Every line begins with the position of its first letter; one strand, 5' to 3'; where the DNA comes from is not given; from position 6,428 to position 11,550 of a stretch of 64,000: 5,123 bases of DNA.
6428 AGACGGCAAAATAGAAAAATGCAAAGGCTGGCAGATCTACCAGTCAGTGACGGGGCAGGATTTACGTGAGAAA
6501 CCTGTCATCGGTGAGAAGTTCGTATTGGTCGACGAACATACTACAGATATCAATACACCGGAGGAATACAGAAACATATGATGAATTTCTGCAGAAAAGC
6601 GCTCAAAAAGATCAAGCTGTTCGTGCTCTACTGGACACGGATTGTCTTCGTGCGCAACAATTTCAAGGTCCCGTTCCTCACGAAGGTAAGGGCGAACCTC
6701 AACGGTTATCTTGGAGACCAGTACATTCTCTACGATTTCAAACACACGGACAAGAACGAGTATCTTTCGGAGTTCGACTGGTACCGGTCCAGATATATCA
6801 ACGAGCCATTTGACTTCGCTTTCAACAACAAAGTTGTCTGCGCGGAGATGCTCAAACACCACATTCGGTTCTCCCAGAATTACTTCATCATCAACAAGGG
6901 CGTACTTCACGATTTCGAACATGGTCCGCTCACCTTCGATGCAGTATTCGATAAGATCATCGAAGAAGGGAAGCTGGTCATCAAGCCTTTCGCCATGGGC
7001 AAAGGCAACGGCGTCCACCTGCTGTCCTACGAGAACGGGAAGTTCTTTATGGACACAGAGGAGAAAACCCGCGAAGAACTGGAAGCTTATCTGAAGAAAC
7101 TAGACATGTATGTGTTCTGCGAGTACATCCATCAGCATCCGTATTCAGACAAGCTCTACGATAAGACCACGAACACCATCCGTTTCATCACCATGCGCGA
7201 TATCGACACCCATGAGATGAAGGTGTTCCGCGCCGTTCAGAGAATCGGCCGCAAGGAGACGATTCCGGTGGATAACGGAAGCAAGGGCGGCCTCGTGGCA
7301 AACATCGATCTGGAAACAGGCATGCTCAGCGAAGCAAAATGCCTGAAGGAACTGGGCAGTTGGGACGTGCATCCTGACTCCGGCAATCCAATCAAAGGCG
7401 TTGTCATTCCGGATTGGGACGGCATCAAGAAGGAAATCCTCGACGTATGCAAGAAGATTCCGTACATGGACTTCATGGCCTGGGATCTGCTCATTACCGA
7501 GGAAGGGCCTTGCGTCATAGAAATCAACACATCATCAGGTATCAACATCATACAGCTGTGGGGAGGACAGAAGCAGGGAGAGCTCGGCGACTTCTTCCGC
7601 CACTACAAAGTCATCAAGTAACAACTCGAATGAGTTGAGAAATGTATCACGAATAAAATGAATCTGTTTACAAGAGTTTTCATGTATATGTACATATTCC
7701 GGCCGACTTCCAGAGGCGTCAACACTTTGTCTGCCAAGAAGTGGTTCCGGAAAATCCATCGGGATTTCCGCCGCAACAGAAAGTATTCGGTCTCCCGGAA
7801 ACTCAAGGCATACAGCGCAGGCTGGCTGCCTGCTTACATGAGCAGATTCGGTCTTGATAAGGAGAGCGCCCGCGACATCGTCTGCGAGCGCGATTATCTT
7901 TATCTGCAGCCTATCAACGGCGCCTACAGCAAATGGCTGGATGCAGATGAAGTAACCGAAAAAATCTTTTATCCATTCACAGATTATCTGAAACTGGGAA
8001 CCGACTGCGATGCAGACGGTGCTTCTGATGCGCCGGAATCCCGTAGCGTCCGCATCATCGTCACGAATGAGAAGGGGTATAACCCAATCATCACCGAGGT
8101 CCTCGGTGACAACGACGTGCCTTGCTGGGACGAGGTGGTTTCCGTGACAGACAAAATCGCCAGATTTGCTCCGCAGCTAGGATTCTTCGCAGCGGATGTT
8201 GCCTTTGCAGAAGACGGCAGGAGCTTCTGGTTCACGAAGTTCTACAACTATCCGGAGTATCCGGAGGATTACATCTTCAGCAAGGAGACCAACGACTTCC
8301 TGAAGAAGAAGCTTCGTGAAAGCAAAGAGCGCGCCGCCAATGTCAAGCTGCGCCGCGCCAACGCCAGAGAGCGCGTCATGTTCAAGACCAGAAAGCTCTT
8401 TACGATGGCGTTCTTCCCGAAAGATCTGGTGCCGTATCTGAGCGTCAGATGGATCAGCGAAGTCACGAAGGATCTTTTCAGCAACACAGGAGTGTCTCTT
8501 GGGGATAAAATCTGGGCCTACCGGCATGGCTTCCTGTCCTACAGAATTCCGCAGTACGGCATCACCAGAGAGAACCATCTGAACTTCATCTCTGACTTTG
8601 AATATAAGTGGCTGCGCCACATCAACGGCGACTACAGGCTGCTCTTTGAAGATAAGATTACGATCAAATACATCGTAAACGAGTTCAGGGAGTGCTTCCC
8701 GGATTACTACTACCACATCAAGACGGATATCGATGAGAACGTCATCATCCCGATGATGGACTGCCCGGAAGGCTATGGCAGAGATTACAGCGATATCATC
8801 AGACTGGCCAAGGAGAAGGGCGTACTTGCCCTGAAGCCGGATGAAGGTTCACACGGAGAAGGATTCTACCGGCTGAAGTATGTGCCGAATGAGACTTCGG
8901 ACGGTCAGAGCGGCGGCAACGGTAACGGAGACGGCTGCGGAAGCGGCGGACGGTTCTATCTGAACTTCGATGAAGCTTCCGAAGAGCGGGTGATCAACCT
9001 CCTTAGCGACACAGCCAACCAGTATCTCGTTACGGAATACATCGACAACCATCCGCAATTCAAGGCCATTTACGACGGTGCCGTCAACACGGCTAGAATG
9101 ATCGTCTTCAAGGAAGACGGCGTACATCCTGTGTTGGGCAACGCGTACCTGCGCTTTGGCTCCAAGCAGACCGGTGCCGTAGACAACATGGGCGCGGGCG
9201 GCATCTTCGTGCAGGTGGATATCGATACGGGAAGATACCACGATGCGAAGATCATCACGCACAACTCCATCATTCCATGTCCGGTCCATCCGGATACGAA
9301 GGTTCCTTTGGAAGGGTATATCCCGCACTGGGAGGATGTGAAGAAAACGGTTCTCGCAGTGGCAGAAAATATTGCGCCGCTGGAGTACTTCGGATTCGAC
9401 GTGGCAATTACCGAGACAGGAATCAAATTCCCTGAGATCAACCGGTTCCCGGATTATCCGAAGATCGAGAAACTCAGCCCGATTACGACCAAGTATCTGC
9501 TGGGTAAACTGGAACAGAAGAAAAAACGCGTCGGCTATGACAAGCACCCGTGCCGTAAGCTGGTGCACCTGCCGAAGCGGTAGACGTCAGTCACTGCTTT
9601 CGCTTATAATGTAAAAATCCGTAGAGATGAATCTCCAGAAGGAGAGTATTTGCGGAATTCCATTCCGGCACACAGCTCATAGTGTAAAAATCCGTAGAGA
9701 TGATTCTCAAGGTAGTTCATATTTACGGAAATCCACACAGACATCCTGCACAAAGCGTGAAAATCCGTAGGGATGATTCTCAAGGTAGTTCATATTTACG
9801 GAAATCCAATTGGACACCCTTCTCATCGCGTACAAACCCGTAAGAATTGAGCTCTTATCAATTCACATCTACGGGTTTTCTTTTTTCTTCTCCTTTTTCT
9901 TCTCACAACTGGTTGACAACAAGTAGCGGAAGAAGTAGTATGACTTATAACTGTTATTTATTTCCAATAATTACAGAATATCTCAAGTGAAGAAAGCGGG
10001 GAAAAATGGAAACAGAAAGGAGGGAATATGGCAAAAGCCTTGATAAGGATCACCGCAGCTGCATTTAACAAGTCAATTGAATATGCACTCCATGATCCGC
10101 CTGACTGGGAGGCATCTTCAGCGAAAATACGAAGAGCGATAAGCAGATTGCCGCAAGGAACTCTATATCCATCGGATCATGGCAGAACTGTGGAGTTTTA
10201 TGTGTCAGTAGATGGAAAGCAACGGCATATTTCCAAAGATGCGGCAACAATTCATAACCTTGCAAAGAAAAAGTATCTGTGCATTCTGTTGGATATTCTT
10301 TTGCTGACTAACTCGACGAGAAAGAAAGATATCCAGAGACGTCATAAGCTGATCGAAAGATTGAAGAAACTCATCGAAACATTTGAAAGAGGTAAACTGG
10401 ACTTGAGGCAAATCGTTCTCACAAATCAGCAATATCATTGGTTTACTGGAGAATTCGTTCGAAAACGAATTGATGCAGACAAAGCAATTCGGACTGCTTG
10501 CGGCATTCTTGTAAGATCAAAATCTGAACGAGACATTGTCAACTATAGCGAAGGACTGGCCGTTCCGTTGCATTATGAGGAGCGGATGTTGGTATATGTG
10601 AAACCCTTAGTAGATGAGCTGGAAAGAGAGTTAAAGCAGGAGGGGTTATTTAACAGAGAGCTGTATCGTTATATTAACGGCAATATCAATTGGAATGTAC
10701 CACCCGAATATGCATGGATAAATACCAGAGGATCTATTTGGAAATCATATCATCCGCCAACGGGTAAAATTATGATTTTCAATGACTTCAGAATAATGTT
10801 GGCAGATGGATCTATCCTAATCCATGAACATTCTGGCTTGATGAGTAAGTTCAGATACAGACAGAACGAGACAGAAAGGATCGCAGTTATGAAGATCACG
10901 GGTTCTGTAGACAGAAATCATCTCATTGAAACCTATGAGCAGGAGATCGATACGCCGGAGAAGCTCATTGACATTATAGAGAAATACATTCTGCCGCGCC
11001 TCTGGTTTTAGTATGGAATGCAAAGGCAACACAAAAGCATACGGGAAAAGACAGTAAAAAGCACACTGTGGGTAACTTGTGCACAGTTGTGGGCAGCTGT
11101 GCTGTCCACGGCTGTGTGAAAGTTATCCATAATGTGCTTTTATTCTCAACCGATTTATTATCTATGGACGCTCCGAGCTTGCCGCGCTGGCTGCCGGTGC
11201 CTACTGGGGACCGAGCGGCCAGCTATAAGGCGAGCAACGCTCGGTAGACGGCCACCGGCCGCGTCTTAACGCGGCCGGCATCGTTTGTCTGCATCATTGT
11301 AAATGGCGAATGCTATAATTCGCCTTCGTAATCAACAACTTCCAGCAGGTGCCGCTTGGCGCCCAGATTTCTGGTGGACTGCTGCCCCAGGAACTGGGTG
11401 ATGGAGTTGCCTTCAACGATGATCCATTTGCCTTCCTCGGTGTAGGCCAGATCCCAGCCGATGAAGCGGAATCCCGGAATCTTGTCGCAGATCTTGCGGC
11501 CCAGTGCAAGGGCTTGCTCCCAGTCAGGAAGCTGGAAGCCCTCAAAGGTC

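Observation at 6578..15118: Amidoligase island inside a teichoic-acid locus: three PF14397-type ATP-grasp genes plus a MurF-like ligase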

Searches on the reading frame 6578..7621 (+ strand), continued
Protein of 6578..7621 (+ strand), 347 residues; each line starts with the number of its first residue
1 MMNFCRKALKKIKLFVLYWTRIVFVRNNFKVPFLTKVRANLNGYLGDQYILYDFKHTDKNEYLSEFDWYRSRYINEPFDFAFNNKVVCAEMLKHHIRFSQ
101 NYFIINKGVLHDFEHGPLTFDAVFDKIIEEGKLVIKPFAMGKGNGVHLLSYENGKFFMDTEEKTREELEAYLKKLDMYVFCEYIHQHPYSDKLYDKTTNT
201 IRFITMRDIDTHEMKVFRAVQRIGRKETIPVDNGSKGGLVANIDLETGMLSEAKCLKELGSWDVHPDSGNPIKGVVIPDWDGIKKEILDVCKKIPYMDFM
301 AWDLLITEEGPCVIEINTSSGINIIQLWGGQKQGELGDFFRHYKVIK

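Call 92: search_protein_families(library=pfam, proteins=[P0427, P0438, P0455, P0457, P0468, P0550, P0557, P0564, P0576, P0537], max_evalue=0.0001)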
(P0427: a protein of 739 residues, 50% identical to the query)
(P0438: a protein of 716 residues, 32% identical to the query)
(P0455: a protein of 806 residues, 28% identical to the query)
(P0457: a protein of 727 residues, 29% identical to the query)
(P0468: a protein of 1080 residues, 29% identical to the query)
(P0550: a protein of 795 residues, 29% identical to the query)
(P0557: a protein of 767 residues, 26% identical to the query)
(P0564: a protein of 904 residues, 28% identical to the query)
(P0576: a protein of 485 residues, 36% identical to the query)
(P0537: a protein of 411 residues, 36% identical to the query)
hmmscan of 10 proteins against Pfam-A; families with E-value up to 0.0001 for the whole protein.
P0427 (739 aa): 2 families
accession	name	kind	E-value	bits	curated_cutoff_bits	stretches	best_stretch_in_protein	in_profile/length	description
PF04464.20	Glyphos_transf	-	7.3e-42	144.1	22.1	1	12-364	3-366/367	CDP-Glycerol:Poly(glycerophosphate) glycerophosphotransferase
PF14397.11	ATPgrasp_ST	-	1.2e-36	126.8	31.4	1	459-713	11-265/278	Sugar-transfer associated ATP-grasp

P0438 (716 aa): 2 families
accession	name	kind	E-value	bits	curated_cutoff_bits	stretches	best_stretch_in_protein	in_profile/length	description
PF14397.11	ATPgrasp_ST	-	5.1e-60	203.5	31.4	2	436-697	6-266/278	Sugar-transfer associated ATP-grasp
PF23716.1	DUF7158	-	1.6e-05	24.9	27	1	159-180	3-24/38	Family of unknown function (DUF7158)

P0455 (806 aa): 1 family
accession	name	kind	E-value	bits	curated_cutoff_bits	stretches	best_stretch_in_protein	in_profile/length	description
PF14397.11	ATPgrasp_ST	-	4.2e-64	216.9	31.4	2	104-367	8-264/278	Sugar-transfer associated ATP-grasp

P0457 (727 aa): 1 family
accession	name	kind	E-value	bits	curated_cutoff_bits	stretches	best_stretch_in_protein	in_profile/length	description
PF14397.11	ATPgrasp_ST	-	1.4e-64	218.4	31.4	2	455-706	18-264/278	Sugar-transfer associated ATP-grasp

P0468 (1080 aa): 3 families
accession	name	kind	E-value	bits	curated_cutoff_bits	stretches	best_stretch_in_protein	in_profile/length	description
PF14397.11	ATPgrasp_ST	-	2.8e-65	220.7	31.4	2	246-501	17-258/278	Sugar-transfer associated ATP-grasp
PF14398.11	ATPgrasp_YheCD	-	1.7e-14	54.2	26.8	1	289-424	29-169/255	YheC/D like ATP-grasp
PF21910.2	GH85_C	-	2.9e-05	24.8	27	0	1007-1040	18-51/95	GH85 endohexosaminidases, C-terminal domain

P0550 (795 aa): 1 family
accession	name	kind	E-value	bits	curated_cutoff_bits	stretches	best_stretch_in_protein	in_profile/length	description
PF14397.11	ATPgrasp_ST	-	1.6e-48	165.7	31.4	2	493-753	7-257/278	Sugar-transfer associated ATP-grasp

P0557 (767 aa): 1 family
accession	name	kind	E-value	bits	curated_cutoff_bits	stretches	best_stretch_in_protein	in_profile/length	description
PF14397.11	ATPgrasp_ST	-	8.1e-41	140.5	31.4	2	94-350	19-265/278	Sugar-transfer associated ATP-grasp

P0564 (904 aa): 2 families
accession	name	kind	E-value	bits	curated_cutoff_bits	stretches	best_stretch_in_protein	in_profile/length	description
PF14397.11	ATPgrasp_ST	-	1.9e-37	129.5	31.4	1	615-875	8-258/278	Sugar-transfer associated ATP-grasp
PF14398.11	ATPgrasp_YheCD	-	1.3e-08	34.9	26.8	1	670-804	36-175/255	YheC/D like ATP-grasp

P0576 (485 aa): 2 families
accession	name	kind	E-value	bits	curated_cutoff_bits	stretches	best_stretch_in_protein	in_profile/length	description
PF14397.11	ATPgrasp_ST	-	3.4e-54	184.4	31.4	2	204-454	12-260/278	Sugar-transfer associated ATP-grasp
PF02655.19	ATP-grasp_3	-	8.2e-06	26.4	23.2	0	34-70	117-154/160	ATP-grasp domain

P0537 (411 aa): 1 family
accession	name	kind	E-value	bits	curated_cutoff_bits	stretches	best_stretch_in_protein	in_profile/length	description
PF14397.11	ATPgrasp_ST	-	2.1e-30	106.3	31.4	1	188-390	59-264/278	Sugar-transfer associated ATP-grasp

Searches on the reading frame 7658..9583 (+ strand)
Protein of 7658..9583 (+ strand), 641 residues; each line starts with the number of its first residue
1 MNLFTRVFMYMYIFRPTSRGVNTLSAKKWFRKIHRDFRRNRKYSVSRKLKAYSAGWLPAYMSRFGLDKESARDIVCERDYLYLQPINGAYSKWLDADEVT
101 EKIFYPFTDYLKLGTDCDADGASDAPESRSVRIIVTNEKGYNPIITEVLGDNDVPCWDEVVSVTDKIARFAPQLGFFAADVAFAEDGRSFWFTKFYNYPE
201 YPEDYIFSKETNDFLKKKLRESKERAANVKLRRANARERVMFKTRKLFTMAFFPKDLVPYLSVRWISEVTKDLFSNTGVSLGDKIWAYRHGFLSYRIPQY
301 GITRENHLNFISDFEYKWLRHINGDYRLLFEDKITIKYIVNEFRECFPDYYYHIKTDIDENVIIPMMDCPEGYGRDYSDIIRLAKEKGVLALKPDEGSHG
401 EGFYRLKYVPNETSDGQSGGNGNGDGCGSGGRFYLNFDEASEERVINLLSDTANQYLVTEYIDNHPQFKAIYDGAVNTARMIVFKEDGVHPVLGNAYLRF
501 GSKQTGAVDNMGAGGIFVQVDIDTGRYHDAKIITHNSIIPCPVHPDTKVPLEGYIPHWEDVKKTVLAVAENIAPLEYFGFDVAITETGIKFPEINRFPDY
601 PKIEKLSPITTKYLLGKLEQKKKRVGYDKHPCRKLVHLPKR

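Call 3: search_protein_families(library=pfam, proteins=[window:7658-9583:+], max_evalue=0.01)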
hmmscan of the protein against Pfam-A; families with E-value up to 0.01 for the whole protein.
window:7658-9583:+ (641 aa): 1 family
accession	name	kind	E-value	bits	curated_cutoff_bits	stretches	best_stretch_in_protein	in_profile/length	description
PF14397.11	ATPgrasp_ST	-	2.7e-36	125.6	31.4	1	325-599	13-257/278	Sugar-transfer associated ATP-grasp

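Call 9: search_protein_families(library=ncbifam, proteins=[window:7658-9583:+], max_evalue=0.01)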
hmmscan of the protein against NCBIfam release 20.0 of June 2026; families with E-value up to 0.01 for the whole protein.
window:7658-9583:+ (641 aa): 1 family
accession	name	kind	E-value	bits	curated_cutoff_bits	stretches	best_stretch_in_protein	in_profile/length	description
TIGR02291.1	rimK_rel_E_lig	hypoth_equivalog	1.2e-09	37.6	314.2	1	453-585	133-256/317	alpha-L-glutamate ligase-like protein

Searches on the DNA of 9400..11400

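Call 73: search_rna_families(source=window, start=9400, end=11400, threshold=evalue, max_evalue=1)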
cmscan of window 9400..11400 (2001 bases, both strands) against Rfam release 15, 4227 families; matches with E-value up to 1: 0.
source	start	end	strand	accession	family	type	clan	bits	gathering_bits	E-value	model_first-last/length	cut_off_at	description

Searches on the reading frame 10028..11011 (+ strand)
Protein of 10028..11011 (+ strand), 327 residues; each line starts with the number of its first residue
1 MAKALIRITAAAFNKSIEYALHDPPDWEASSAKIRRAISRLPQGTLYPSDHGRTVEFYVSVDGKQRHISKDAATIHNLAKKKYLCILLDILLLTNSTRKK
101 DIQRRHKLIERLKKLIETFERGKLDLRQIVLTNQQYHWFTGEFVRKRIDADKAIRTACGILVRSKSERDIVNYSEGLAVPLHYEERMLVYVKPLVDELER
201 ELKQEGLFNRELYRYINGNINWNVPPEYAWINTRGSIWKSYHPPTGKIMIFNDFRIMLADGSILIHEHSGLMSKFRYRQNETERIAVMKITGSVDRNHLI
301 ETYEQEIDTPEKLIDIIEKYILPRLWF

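Call 3: search_protein_families(library=pfam, proteins=[window:10028-11011:+], max_evalue=0.01)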
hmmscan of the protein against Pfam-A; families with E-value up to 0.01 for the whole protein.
window:10028-11011:+ (327 aa): 0 families

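Call 9: search_protein_families(library=ncbifam, proteins=[window:10028-11011:+], max_evalue=0.01)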
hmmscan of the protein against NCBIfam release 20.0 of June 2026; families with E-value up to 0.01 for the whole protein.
window:10028-11011:+ (327 aa): 0 families

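Call 58: search_protein_families(library=phrogs, proteins=[window:10028-11011:+], max_evalue=0.01)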
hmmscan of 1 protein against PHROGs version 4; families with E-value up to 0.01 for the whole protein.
window:10028-11011:+ (327 aa): 0 families

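Call 70: search_protein_families(library=padloc, proteins=[window:10028-11011:+], max_evalue=0.1)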
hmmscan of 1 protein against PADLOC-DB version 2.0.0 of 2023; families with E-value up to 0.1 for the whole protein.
window:10028-11011:+ (327 aa): 2 families
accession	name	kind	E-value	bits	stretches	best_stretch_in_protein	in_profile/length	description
PDLC05065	PDC-S68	-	5e-06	22.6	2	250-305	1140-1201/1221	-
PDLC05066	PDC-S68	-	0.0039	13.2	0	147-187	1087-1127/1202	-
